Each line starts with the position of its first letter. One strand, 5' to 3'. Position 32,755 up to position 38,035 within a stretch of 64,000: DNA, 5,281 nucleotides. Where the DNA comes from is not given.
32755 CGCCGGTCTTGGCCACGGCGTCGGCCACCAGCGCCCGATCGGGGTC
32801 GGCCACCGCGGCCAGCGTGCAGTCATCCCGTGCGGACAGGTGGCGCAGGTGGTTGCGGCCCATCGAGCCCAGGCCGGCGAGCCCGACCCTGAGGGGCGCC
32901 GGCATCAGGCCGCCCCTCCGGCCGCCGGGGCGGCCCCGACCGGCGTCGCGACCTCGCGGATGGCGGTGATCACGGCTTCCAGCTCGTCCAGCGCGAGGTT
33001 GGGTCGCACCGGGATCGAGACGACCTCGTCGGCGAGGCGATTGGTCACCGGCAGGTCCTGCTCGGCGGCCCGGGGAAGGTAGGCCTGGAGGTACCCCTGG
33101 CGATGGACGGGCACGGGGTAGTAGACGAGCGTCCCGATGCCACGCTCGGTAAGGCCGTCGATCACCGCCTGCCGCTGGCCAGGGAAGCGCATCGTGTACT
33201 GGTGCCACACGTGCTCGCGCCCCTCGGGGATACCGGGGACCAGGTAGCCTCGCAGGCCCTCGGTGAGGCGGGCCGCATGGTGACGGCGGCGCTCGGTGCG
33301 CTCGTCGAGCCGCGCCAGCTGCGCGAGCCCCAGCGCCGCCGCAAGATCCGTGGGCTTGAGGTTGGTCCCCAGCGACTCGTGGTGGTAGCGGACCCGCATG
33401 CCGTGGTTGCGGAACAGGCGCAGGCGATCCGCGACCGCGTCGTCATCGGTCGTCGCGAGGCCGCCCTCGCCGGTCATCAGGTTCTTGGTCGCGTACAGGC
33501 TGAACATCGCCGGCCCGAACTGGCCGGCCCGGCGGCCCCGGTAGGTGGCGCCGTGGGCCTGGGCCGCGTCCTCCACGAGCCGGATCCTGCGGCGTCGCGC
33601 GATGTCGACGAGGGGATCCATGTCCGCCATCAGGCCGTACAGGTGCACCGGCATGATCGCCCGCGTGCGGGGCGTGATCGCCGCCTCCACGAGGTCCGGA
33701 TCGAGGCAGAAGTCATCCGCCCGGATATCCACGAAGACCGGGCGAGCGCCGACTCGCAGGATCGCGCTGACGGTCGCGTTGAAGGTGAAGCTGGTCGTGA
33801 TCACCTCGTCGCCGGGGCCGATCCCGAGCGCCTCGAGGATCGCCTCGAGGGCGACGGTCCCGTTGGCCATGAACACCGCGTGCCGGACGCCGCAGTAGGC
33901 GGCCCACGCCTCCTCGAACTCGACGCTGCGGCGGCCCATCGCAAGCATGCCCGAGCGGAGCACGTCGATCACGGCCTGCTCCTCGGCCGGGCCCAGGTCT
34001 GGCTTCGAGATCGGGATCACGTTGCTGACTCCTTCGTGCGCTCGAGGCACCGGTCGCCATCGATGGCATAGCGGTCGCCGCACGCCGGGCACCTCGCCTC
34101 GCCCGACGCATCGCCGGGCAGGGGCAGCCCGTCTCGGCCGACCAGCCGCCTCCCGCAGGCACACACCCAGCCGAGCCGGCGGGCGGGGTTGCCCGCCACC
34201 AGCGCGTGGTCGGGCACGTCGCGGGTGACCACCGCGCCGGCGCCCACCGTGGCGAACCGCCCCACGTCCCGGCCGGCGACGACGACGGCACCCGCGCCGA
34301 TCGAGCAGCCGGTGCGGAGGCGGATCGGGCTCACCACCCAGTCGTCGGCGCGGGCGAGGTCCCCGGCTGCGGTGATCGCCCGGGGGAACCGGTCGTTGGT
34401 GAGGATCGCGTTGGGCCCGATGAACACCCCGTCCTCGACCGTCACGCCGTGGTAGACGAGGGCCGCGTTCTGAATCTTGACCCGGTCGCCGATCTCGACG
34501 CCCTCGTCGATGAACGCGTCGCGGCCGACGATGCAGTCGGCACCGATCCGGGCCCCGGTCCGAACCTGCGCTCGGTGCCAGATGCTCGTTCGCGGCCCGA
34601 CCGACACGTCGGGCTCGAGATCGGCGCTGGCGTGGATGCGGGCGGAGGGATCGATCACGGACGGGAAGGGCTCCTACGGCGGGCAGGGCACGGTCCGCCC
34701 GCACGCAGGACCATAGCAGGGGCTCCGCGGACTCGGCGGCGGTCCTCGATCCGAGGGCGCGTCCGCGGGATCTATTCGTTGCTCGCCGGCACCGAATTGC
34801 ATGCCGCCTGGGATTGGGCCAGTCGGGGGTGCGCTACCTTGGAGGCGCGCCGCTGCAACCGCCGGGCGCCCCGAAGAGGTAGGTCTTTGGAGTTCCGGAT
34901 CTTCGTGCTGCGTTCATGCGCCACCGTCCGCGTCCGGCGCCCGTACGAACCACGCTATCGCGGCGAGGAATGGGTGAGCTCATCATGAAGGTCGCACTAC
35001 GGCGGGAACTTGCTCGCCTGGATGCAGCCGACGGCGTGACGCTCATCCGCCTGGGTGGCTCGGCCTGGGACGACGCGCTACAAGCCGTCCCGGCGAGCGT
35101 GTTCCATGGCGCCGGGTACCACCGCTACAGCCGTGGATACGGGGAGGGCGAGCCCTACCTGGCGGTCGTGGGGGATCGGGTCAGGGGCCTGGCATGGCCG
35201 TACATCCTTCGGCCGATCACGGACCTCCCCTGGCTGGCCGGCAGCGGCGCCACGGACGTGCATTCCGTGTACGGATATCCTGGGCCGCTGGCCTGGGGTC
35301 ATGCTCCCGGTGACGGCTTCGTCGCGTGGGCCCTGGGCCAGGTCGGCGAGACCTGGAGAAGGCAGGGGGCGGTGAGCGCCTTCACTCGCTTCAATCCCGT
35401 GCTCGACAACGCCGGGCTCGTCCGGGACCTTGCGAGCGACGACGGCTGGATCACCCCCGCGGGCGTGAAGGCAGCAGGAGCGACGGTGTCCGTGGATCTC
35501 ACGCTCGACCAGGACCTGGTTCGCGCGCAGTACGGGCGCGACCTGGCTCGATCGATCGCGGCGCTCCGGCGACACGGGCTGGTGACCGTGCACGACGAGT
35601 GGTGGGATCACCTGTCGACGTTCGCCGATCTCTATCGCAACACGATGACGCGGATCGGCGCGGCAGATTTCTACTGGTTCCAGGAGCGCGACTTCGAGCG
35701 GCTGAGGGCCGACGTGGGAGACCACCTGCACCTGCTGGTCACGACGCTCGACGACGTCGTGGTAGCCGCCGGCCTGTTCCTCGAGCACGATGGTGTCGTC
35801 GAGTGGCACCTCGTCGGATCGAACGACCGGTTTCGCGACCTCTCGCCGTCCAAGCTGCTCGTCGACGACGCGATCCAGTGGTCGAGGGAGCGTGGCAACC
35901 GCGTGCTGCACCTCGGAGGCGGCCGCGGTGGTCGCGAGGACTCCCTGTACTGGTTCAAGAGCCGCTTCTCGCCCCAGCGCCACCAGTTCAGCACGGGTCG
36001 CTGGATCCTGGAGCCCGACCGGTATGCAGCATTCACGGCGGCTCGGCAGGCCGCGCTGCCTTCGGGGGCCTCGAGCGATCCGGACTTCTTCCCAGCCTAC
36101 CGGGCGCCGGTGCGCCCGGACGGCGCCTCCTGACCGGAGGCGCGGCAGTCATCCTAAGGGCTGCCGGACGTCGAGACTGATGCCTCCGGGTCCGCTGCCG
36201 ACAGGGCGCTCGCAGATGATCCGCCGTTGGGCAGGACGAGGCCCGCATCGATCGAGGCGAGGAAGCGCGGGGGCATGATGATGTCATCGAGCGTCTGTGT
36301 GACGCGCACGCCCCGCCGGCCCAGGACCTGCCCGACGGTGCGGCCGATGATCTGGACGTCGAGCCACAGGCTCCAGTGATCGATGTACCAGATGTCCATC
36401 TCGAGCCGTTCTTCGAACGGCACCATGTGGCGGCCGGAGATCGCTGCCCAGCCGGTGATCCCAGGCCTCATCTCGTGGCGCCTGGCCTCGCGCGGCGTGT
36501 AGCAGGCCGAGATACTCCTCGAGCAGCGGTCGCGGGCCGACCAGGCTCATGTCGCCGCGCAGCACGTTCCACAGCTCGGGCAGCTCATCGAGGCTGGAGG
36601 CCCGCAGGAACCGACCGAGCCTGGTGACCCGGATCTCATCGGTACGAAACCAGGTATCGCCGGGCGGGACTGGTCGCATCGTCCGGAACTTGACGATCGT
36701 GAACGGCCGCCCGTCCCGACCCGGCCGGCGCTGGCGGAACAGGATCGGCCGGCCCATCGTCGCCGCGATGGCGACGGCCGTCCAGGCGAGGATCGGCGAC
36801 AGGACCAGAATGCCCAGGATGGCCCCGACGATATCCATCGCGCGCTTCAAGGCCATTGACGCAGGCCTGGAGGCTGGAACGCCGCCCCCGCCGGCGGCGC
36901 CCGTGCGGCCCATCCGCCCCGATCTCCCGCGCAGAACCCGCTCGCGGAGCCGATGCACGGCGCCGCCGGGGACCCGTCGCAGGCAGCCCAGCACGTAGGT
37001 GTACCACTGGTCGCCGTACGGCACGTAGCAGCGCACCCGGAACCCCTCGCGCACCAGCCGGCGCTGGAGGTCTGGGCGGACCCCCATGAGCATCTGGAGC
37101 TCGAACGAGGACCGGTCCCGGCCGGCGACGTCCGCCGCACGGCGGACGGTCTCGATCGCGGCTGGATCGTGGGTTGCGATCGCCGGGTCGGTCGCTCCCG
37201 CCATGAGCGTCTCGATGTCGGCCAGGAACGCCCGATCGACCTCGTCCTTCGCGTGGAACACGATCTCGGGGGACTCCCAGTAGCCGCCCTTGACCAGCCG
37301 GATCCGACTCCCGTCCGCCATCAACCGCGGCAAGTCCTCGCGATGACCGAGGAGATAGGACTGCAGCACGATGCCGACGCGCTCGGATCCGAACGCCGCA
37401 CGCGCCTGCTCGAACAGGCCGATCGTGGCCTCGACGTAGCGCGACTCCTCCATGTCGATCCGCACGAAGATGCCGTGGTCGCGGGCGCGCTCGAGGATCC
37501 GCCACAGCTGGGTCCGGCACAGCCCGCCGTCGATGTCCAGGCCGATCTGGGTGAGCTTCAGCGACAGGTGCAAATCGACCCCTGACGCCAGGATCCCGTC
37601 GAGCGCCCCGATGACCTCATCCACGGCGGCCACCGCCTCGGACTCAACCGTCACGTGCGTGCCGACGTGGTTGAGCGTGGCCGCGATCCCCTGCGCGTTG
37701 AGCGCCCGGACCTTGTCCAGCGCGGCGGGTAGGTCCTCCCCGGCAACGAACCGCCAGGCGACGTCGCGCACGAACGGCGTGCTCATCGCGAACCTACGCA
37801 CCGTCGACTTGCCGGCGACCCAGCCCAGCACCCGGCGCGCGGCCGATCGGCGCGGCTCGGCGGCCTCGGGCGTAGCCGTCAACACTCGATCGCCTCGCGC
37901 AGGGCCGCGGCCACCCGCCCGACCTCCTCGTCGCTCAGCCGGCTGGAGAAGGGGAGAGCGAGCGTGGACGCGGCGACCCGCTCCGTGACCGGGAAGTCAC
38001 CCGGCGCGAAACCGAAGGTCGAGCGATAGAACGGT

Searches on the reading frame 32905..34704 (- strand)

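Call 65: search_protein_families(library=pfam, proteins=[window:32905-34704:-], max_evalue=0.001)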
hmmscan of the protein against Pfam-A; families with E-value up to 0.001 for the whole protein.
window:32905-34704:- (599 aa): 3 families
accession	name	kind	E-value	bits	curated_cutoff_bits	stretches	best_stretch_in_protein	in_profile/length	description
PF01041.23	DegT_DnrJ_EryC1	-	1.3e-118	396.8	19.8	1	238-583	4-360/360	DegT/DnrJ/EryC1/StrS aminotransferase family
PF01212.27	Beta_elim_lyase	-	1.4e-06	28.3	27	1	259-485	33-266/288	Beta-eliminating lyase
PF00266.25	Aminotran_5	-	1.8e-05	24.4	21.5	1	276-385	64-181/371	Aminotransferase class-V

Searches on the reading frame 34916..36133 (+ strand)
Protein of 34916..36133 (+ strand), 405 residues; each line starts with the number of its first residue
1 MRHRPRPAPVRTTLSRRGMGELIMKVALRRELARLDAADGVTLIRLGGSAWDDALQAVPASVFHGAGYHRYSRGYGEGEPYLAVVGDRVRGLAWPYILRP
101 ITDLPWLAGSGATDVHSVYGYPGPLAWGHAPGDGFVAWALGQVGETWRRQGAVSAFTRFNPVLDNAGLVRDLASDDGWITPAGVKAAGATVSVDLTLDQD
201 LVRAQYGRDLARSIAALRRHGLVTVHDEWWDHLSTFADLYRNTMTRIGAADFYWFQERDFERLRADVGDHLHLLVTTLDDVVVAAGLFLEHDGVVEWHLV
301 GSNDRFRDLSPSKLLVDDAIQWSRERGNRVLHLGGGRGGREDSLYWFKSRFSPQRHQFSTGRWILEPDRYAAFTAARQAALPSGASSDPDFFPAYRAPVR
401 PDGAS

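Call 7: search_protein_families(library=pfam, proteins=[window:34916-36133:+], max_evalue=0.01)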
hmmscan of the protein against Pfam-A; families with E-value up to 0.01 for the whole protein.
window:34916-36133:+ (405 aa): 2 families
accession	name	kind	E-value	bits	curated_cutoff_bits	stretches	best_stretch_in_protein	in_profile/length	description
PF13480.13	Acetyltransf_6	-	4.8e-11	43.4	22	1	208-336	5-137/143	Acetyltransferase (GNAT) domain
PF02388.22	FemAB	-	4.7e-10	39.3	24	1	279-374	304-402/406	FemAB family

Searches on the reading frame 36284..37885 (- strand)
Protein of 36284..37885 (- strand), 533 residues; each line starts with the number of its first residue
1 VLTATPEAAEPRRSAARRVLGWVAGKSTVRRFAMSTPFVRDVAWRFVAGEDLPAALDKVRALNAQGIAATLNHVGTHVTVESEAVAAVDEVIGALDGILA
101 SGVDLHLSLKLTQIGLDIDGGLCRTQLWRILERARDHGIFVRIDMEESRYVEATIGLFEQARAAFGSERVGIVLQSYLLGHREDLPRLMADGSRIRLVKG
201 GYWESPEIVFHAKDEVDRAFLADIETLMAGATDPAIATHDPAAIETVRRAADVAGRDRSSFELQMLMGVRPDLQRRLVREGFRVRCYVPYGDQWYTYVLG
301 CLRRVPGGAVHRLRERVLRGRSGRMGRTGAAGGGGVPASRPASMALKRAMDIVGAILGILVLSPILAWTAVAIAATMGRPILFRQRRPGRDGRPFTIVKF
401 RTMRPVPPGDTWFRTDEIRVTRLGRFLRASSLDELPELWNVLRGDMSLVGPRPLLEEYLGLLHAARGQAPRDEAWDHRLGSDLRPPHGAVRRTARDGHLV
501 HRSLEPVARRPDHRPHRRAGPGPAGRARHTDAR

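Call 7: search_protein_families(library=pfam, proteins=[window:36284-37885:-], max_evalue=0.01)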
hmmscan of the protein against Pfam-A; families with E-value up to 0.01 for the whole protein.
window:36284-37885:- (533 aa): 2 families
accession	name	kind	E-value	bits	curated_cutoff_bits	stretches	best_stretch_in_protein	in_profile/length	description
PF02397.22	Bac_transf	-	4.5e-41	140.8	27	1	347-458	1-114/179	Bacterial sugar transferase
PF01619.24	Pro_dh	-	3.3e-29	102.8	27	1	56-292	2-254/278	Proline dehydrogenase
